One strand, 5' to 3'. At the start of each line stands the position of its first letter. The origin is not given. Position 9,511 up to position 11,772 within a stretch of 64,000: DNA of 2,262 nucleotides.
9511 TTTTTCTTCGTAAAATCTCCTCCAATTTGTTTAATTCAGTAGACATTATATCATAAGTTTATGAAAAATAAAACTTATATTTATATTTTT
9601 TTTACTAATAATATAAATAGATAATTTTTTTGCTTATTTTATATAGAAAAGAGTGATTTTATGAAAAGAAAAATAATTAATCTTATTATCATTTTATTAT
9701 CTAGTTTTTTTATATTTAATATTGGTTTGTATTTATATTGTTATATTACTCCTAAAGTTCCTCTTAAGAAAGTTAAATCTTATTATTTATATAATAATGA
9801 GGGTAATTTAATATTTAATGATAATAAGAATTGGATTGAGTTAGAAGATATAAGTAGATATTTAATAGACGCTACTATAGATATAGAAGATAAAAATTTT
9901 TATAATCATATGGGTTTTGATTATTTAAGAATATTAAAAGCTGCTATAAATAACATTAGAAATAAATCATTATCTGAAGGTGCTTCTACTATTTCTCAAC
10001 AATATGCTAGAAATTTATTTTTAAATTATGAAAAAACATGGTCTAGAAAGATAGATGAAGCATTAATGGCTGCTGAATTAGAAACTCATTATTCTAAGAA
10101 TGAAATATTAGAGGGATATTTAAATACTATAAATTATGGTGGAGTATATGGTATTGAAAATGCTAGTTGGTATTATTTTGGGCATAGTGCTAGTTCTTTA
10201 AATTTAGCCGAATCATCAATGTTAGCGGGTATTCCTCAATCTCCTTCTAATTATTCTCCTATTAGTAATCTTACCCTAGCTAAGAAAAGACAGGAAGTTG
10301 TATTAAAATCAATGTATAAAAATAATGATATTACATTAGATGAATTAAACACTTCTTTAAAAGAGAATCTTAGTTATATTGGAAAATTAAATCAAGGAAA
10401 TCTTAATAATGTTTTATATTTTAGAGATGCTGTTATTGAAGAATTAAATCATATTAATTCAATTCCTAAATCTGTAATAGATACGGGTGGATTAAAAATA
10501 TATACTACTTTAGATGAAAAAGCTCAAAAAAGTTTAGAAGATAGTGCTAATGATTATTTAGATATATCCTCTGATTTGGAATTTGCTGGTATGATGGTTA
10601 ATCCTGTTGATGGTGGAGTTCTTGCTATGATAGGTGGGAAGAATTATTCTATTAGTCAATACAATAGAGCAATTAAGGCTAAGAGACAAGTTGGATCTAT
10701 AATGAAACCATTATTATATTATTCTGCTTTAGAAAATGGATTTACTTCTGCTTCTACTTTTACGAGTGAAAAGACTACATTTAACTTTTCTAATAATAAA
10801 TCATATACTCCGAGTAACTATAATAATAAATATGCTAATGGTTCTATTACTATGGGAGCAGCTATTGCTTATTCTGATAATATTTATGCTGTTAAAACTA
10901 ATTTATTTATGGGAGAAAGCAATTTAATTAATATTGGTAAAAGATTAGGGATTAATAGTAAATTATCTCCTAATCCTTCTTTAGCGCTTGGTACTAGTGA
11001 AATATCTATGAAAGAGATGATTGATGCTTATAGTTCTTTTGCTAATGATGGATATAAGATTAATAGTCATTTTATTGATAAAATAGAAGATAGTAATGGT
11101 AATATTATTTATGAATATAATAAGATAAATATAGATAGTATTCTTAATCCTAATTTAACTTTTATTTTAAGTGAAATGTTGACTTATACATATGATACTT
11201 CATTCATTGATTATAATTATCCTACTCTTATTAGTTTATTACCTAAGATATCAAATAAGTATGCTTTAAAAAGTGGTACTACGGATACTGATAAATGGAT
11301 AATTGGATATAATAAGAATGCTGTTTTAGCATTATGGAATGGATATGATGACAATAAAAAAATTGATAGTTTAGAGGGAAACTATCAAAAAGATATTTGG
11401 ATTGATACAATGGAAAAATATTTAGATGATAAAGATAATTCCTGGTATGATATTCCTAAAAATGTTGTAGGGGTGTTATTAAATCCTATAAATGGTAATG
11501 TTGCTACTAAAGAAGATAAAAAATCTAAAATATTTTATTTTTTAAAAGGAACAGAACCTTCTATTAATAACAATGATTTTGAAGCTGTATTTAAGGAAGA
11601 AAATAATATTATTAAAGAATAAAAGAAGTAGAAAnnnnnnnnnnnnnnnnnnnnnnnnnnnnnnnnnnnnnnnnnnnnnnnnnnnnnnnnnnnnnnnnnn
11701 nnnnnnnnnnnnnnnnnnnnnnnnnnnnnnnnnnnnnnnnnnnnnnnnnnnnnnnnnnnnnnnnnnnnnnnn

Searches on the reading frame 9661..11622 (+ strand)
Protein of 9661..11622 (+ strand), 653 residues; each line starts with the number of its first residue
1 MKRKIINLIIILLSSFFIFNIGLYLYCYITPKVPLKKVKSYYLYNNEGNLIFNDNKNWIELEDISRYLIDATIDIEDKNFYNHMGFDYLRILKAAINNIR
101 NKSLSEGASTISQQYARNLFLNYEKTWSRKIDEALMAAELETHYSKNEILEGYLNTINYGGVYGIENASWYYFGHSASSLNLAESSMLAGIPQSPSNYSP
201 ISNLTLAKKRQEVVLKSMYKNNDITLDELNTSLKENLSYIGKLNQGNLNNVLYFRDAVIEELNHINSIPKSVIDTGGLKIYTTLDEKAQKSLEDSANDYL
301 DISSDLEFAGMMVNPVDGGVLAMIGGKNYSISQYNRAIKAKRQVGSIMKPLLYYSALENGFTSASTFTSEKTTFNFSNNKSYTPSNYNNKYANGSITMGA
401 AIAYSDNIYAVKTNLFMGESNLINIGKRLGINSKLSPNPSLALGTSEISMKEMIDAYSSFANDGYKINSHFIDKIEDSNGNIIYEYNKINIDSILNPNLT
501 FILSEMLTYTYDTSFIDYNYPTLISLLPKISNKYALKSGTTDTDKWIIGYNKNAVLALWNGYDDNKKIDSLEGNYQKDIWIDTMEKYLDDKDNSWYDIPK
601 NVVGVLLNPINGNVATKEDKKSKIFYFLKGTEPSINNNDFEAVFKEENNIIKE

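Call 10: search_protein_families(library=pfam, proteins=[window:9661-11622:+], max_evalue=0.001)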
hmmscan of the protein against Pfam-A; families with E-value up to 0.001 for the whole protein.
window:9661-11622:+ (653 aa): 2 families
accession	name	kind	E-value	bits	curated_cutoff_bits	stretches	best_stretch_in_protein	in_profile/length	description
PF00912.28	Transgly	-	5.5e-61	205.5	27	1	53-218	11-177/178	Transglycosylase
PF00905.27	Transpeptidase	-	4.4e-19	69.2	22.1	1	311-484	4-192/299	Penicillin binding protein transpeptidase domain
